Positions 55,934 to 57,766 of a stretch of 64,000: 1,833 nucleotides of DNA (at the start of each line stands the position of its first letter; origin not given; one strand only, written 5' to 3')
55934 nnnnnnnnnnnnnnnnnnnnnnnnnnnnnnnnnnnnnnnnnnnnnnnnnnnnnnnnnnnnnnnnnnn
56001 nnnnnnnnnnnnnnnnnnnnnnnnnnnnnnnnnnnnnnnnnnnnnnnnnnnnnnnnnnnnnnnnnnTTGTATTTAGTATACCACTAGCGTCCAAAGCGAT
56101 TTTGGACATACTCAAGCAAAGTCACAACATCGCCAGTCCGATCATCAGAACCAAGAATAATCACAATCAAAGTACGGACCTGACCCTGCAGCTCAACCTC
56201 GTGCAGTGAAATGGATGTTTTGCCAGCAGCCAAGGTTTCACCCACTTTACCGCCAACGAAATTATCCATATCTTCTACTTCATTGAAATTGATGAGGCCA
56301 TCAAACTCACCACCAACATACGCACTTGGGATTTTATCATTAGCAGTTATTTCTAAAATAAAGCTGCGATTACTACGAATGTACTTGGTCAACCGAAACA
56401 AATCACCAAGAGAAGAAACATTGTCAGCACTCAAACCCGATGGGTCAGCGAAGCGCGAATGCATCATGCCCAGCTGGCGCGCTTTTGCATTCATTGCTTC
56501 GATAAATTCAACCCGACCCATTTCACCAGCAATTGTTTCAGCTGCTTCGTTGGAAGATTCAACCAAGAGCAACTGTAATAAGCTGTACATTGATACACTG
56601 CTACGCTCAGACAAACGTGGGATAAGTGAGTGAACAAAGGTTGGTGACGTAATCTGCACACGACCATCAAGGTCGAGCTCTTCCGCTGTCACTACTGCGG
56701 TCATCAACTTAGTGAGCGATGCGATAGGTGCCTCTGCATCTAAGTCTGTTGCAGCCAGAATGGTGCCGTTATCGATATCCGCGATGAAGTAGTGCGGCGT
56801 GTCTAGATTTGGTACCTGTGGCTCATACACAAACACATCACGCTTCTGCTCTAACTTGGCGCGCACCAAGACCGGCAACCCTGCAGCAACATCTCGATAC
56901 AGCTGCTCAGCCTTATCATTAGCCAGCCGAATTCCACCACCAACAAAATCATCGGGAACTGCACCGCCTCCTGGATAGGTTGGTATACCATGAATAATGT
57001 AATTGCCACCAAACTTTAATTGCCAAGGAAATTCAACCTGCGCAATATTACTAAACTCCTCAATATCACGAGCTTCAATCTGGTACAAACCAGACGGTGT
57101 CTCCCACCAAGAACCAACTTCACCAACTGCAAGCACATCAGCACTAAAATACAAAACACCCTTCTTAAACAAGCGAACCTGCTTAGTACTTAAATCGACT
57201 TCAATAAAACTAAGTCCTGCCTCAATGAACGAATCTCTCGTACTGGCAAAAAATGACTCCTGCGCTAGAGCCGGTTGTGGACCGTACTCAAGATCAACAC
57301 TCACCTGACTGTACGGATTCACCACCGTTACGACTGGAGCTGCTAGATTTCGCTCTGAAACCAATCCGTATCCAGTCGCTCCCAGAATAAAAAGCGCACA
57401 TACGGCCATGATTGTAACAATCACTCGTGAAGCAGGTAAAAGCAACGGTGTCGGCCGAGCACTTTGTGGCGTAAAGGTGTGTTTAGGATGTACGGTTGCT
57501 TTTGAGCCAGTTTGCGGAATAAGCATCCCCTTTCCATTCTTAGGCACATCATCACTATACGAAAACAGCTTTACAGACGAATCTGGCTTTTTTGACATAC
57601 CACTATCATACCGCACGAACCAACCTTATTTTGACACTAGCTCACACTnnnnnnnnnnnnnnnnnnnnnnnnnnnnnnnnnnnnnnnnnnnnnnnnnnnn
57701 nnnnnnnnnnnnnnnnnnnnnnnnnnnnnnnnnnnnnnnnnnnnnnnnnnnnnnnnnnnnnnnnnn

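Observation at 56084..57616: Fusion of a YkuD-like domain lacking its catalytic Cys with an S11 DD-carboxypeptidase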

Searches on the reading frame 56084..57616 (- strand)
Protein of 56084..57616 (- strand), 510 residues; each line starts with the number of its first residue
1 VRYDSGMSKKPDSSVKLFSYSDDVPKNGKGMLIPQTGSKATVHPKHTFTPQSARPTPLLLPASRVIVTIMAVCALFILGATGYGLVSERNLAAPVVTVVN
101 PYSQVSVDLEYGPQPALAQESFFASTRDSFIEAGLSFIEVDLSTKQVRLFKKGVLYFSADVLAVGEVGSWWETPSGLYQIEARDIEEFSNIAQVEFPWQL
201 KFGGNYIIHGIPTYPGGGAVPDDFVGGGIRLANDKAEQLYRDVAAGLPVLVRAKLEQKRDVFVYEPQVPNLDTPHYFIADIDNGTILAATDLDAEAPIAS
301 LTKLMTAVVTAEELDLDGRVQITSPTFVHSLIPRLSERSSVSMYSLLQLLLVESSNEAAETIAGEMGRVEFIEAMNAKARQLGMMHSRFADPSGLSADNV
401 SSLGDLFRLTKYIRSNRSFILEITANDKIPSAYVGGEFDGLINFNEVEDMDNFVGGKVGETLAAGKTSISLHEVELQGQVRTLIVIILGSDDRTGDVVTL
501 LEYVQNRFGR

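Call 3: search_protein_families(library=pfam, proteins=[window:56084-57616:-], max_evalue=1)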
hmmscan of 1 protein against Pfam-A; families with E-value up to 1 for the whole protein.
window:56084-57616:- (510 aa): 4 families
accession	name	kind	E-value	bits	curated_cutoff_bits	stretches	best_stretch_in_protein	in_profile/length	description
PF00768.25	Peptidase_S11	-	3.3e-27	95.9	27.6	1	266-470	5-221/239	D-alanyl-D-alanine carboxypeptidase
PF03734.19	YkuD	-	1.3e-09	39.2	23.4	1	137-251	3-146/146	L,D-transpeptidase catalytic domain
PF13354.11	Beta-lactamase2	-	1.5e-05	24.9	22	1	277-413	3-146/214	Beta-lactamase enzyme family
PF02113.21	Peptidase_S13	-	0.13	11.4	22.8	0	335-402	266-343/444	D-Ala-D-Ala carboxypeptidase 3 (S13) family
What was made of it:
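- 56861..57211 (-): YkuD-fold pseudo-L,D-transpeptidase domain (residues 136-252). Pfam PF03734, 39.2 bits (call 3).
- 56087..56821 (-): Peptidase_S11 (penicillin-binding, DD-peptidase) domain, residues 266-510. It is a single domain with no PBP5-type domain II. Pfam 95.9 bits (call 3).
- On YkuD / L,D-transpeptidase catalytic domain (PF03734): 39.2 bits against a cutoff of 23.4, residues 137-251 (call 3).
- On Peptidase S11 (PF00768; low-molecular-mass class C PBPs): 95.9 bits against a cutoff of 27.6 (call 3).
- Checked: Pfam finds YkuD at residues 137-251 (39.2 bits, cutoff 23.4) and Peptidase_S11 at 266-470 (95.9 bits, cutoff 27.6) (call 3).
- Pfam finds YkuD and Peptidase_S11 (call 3).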

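Call 4: search_protein_families(library=ncbifam, proteins=[window:56084-57616:-], max_evalue=1)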
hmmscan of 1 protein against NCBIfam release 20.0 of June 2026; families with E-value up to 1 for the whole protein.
window:56084-57616:- (510 aa): 9 families
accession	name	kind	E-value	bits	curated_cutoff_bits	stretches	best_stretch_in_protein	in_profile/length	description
NF008668.0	PRK11669.1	equivalog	8e-26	90.9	294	1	270-412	40-187/316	D-alanyl-D-alanine endopeptidase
NF038258.2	PBP4_Staph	exception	4.2e-15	55.5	500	1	274-399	41-178/366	penicillin-binding protein PBP4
NF008489.0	PRK11397.1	equivalog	3.4e-12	45.8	610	1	253-506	17-281/389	serine-type D-Ala-D-Ala carboxypeptidase DacD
NF038273.1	strep_PBP3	exception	3.5e-08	32.9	490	1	273-398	28-164/407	D-alanyl-D-alanine carboxypeptidase PBP3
NF008059.0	PRK10793.1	equivalog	2.6e-07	29.7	694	1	264-402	37-190/403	D-alanyl-D-alanine carboxypeptidase DacA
NF007445.0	PRK10001.1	equivalog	8.5e-07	28.1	765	1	266-410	32-191/400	serine-type D-Ala-D-Ala carboxypeptidase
NF008322.0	PRK11113.1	equivalog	0.051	12.1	527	1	307-417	261-381/477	serine-type D-Ala-D-Ala carboxypeptidase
NF012008.0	PRK15464.1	equivalog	0.13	12.4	141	1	7-65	1-51/70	cold shock-like protein CspH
NF000471.1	vanY_of_D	exception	0.2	10.8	625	1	371-433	214-276/354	transpeptidase-like D-Ala-D-Ala carboxypeptidase VanY-D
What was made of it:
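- On DacA/PBP5-type DD-carboxypeptidase (NCBIfam NF008059 and relatives): DacA scores 29.7 against a cutoff of 694, DacD 45.8 against 610, PbpG 90.9 against 294 (call 4).
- Closest known: Single-domain S11 DD-peptidases: PBP7/PbpG-type DD-endopeptidases. Different: Scores are far below the NCBIfam equivalog cutoffs (90.9 against 294 for PbpG; call 4), so it is not an ortholog of any named enzyme.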

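Call 5: search_solved_structures(query=window:56084-57616:-, max_evalue=1, show_alignments=3)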
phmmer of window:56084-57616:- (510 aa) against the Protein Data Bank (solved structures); distinct sequences matched with E-value up to 1: 29.
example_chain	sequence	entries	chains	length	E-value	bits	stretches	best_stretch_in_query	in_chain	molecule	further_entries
6azi_A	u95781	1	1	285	4.3e-19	72.2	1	269-410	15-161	D-alanyl-D-alanine endopeptidase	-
6muq_A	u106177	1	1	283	3.4e-18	69.2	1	276-410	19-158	Murein-DD-endopeptidase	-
4rye_A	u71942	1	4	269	7.9e-16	61.4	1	268-471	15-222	D-alanyl-D-alanine carboxypeptidase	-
4p0m_A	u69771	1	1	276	2.2e-15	60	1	268-471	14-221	D-alanyl-D-alanine carboxypeptidase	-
3mfd_A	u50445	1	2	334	8.7e-14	54.7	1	277-430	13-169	D-alanyl-D-alanine carboxypeptidase dacB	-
5zqa_A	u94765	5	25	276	2.1e-13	53.5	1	277-469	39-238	Lmo2812 protein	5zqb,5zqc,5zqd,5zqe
4k91_A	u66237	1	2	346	3.6e-11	46.1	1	266-412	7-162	D-ala-D-ala-carboxypeptidase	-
4ppr_A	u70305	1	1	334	1e-10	44.6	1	271-471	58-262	Penicillin-binding protein DacB1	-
1tvf_A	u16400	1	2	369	1.2e-09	41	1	283-413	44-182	penicillin binding protein 4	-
5tw4_A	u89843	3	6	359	1.4e-09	40.8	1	283-412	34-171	Penicillin-binding protein 4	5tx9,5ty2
6c3k_A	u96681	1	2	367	1.5e-09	40.8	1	283-412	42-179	Penicillin-binding protein 4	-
5ty7_A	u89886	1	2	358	1.5e-09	40.8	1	283-413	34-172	Penicillin-binding protein 4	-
5tw8_A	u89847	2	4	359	1.5e-09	40.7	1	283-413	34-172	Penicillin-binding protein 4 | Penicillin binding protein 4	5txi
6c39_A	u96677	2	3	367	1.6e-09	40.7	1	283-413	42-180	Serine-type D-Ala-D-Ala carboxypeptidase | Penicillin-binding protein 4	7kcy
3hum_A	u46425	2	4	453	1.8e-09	40.5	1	283-412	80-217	Penicillin-binding protein 4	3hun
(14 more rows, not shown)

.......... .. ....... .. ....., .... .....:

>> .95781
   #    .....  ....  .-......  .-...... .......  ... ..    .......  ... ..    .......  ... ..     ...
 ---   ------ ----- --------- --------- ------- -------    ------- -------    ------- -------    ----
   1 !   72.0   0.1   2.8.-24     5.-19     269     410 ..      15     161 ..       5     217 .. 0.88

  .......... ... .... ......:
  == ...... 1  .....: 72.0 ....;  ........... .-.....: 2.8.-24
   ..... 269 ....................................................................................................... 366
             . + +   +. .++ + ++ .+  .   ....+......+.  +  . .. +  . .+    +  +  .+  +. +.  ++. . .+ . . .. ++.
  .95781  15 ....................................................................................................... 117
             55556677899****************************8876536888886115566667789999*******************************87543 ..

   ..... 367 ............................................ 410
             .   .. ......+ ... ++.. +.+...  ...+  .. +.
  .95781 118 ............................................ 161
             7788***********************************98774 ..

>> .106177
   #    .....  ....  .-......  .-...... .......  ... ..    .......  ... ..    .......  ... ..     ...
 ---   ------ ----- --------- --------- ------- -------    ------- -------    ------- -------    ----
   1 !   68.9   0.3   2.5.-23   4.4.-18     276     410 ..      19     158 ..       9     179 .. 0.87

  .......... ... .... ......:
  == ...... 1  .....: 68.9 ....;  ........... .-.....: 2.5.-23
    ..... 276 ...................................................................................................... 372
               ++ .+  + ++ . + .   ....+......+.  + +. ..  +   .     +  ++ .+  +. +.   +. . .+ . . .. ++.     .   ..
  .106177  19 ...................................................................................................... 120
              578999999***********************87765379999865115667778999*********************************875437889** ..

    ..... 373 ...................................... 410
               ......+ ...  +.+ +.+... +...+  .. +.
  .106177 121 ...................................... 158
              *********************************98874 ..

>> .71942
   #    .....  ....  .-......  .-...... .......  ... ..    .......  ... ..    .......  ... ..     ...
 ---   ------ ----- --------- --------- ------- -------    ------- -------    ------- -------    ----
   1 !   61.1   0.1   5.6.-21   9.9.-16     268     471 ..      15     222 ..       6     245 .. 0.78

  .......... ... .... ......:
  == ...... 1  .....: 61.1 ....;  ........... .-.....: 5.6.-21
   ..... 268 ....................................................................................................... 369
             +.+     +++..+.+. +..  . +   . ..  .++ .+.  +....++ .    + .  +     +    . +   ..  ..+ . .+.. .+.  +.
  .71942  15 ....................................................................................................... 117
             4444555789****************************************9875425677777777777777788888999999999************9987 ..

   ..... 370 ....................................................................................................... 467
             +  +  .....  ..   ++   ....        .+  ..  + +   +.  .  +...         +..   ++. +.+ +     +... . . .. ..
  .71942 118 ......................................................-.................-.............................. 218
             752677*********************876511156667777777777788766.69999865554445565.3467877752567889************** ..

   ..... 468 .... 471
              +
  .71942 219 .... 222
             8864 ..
